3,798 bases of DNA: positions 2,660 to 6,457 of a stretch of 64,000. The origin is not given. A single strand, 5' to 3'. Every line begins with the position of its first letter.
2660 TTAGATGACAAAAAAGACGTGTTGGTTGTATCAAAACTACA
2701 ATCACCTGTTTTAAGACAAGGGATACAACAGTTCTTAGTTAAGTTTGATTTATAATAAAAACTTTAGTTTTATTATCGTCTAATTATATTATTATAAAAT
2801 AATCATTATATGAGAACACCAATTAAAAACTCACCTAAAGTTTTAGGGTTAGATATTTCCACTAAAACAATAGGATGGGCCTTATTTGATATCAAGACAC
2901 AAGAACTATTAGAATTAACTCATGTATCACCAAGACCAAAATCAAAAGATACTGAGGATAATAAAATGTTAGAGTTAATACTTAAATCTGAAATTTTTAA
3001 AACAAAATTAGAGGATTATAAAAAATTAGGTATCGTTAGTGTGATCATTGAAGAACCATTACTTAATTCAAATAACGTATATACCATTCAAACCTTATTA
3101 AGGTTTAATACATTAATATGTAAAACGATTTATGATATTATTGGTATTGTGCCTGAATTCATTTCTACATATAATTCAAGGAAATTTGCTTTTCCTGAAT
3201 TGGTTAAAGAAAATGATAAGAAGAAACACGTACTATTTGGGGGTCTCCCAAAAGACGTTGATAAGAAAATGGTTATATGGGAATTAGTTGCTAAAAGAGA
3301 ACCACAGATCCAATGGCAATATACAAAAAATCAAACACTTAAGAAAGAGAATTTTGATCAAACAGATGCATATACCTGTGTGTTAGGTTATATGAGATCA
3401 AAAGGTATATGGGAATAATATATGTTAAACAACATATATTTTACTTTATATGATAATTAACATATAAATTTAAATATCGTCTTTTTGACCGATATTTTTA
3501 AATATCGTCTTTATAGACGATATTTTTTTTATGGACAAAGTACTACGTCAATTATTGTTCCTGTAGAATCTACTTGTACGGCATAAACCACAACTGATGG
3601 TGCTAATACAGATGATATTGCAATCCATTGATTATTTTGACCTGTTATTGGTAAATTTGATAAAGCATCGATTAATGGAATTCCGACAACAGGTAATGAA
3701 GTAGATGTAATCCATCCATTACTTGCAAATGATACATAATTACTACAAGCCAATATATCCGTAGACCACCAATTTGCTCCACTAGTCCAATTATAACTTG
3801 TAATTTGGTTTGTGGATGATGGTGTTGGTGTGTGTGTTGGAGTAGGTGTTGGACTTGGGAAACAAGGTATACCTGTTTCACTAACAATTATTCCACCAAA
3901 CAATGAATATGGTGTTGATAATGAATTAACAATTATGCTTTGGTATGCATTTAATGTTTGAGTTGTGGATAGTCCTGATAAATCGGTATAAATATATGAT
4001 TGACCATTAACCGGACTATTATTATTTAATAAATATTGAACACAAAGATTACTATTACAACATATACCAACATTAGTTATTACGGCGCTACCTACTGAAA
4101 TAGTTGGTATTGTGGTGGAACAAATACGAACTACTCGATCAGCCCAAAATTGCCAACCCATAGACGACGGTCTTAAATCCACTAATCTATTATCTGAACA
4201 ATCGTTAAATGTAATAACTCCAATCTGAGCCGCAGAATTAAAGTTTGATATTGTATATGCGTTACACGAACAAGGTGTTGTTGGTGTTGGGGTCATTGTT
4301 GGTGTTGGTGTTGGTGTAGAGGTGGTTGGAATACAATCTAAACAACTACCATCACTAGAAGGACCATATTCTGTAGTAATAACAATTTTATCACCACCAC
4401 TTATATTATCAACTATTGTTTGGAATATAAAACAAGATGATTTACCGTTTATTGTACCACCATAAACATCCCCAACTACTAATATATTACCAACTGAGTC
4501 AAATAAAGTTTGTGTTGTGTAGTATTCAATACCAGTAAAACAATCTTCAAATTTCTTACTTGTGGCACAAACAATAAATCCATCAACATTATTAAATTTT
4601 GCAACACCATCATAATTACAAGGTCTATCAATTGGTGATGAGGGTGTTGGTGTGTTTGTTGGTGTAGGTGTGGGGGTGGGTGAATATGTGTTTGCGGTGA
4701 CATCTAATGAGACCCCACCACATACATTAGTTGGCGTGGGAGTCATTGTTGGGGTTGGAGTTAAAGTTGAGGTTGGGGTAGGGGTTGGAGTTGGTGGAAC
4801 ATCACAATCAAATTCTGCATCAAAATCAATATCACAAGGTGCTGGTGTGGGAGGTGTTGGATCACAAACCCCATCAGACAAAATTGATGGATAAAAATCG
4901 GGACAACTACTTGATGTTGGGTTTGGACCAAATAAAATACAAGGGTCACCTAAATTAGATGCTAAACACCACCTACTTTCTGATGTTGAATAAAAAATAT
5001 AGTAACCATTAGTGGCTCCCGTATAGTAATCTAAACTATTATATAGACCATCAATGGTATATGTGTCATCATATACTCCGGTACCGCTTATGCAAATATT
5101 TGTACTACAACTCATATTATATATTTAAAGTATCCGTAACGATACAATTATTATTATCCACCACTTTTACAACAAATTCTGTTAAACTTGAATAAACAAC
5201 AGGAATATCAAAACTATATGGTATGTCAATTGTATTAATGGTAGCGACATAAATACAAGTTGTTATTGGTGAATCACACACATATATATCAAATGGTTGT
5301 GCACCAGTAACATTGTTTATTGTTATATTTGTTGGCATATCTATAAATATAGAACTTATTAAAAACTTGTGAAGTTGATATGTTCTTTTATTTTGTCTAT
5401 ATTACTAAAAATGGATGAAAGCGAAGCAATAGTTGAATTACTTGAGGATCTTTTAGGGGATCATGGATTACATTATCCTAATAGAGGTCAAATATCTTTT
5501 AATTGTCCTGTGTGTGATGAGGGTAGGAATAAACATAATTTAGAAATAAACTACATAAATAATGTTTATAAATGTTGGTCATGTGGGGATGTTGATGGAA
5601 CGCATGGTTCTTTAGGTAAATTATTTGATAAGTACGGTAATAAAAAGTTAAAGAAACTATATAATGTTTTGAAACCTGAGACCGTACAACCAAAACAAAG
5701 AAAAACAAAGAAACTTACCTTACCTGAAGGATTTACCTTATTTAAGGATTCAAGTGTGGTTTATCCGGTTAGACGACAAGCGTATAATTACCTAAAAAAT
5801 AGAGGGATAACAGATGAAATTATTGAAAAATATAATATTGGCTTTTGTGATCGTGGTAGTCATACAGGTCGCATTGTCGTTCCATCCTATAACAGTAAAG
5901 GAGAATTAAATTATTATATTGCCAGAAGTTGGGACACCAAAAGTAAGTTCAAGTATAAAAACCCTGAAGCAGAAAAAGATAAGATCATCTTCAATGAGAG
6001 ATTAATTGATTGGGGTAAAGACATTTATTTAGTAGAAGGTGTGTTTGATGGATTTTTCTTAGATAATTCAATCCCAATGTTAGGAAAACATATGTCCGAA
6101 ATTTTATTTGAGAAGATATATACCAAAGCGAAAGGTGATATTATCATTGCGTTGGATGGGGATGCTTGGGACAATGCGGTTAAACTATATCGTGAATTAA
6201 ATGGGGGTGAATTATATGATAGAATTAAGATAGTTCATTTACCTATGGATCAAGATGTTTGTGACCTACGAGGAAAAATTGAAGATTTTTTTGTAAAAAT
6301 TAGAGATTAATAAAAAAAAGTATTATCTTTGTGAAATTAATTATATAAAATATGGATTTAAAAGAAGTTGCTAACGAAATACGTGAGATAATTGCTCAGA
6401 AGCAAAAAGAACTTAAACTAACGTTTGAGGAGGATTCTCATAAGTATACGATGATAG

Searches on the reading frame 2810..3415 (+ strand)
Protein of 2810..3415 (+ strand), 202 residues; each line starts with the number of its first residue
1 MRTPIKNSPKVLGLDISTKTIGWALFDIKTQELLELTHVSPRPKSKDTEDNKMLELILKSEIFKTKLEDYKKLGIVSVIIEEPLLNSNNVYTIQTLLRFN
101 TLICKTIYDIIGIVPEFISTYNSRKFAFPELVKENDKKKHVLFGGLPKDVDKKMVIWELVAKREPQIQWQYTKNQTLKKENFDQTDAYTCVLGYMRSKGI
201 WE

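Call 32: search_protein_families(library=pfam, alignment_id=A1, max_evalue=0.0001)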
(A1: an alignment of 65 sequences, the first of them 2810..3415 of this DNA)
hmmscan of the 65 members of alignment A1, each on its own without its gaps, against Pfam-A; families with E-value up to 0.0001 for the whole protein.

A. member 1, window:2810-3415:+ (202 aa): 0 families

B. families by the number of members that match (of 65 scanned): 26 families (the first 25 are shown)
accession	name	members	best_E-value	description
PF04542.20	Sigma70_r2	2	3.5e-16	Sigma-70 region 2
PF04545.22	Sigma70_r4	2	8.6e-16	Sigma-70, region 4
PF00149.33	Metallophos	2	2.2e-13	Calcineurin-like phosphoesterase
PF01075.23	Glyco_transf_9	2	2.8e-08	Glycosyltransferase family 9 (heptosyltransferase)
PF00085.26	Thioredoxin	1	4.3e-24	Thioredoxin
PF00226.36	DnaJ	1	6.2e-22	DnaJ domain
PF18143.6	HAD_SAK_2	1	4.7e-21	HAD domain in Swiss Army Knife RNA repair proteins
PF20274.4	cREC_REC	1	5e-21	Cyclic-phosphate processing Receiver domain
PF02086.21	MethyltransfD12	1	1e-20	D12 class N6 adenine-specific DNA methyltransferase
PF01556.23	DnaJ_C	1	8.3e-20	DnaJ C terminal domain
PF02643.20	DUF192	1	2.1e-19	Uncharacterized ACR, COG1430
PF08281.18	Sigma70_r4_2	1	3.5e-16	Sigma-70, region 4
PF01467.32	CTP_transf_like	1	5.7e-16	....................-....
PF01145.31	Band_7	1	2.4e-15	SPFH domain / Band 7 family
PF13640.12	2OG-FeII_Oxy_3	1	4.9e-15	2OG-Fe(II) oxygenase superfamily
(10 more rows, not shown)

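Call 33: search_protein_families(library=phrogs, alignment_id=A1, max_evalue=0.00001)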
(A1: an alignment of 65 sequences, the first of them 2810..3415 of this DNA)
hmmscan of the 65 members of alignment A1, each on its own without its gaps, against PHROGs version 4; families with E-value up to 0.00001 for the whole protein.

A. member 1, window:2810-3415:+ (202 aa): 2 families
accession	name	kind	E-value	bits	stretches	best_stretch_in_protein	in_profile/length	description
phrog_827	-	DNA, RNA and nucleotide metabolism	8e-07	30.4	0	10-91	2-82/161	Holliday junction resolvase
phrog_159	-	DNA, RNA and nucleotide metabolism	3.7e-06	27.1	0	7-88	86-165/330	RuvC-like Holliday junction resolvase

B. families by the number of members that match (of 65 scanned): 37 families (the first 25 are shown)
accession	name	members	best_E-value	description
phrog_351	-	2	1.5e-51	RNA polymerase sigma factor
phrog_17056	-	2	8.1e-09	-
phrog_22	-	2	5.5e-08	thioredoxin domain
phrog_14336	-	1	6.3e-64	-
phrog_547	-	1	3.3e-46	phosphoesterase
phrog_200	-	1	1.7e-44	lipoprotein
phrog_56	-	1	4.3e-42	DNA methyltransferase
phrog_2071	-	1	1.6e-41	ATPase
phrog_7878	-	1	1.7e-37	bifunctional heptose 7-phosphate kinase/heptose 1-phosphate adenyltransferase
phrog_1740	-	1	7.1e-29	RNA polymerase sigma factor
phrog_61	-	1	1e-26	2OG-Fe(II) oxygenase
phrog_1479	-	1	6.8e-26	-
phrog_100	-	1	1.2e-24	SbcD-like subunit of palindrome specific endonuclease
phrog_1996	-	1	5.8e-23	DNA methyltransferase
phrog_38683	-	1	5.6e-20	-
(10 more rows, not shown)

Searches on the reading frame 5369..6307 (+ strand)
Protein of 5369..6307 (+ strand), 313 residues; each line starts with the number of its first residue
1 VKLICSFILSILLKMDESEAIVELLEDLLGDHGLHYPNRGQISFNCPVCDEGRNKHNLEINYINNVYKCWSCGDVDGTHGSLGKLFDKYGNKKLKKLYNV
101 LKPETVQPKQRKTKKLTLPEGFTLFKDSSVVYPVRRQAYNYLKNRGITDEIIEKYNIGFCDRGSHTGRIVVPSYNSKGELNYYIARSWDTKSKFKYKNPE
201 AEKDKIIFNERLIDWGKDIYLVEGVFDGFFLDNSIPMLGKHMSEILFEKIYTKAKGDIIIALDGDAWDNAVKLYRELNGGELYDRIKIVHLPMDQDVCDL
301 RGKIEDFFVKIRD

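Call 15: search_protein_families(library=phrogs, proteins=[window:5369-6307:+], max_evalue=0.001)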
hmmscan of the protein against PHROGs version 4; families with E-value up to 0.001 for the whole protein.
window:5369-6307:+ (313 aa): 5 families
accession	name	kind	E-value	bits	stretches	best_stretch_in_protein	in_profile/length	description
phrog_47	-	DNA, RNA and nucleotide metabolism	1.2e-41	144.1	1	15-275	29-295/947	DNA primase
phrog_239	-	DNA, RNA and nucleotide metabolism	1.6e-12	48.2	1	42-227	41-204/801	DNA primase/helicase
phrog_6444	-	DNA, RNA and nucleotide metabolism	6.7e-11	42.7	1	109-296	111-346/577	DNA primase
phrog_451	-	unknown function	5.3e-06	26.7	1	40-241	154-377/461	-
phrog_849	-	DNA, RNA and nucleotide metabolism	0.00023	21.2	1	136-233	147-255/435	DNA primase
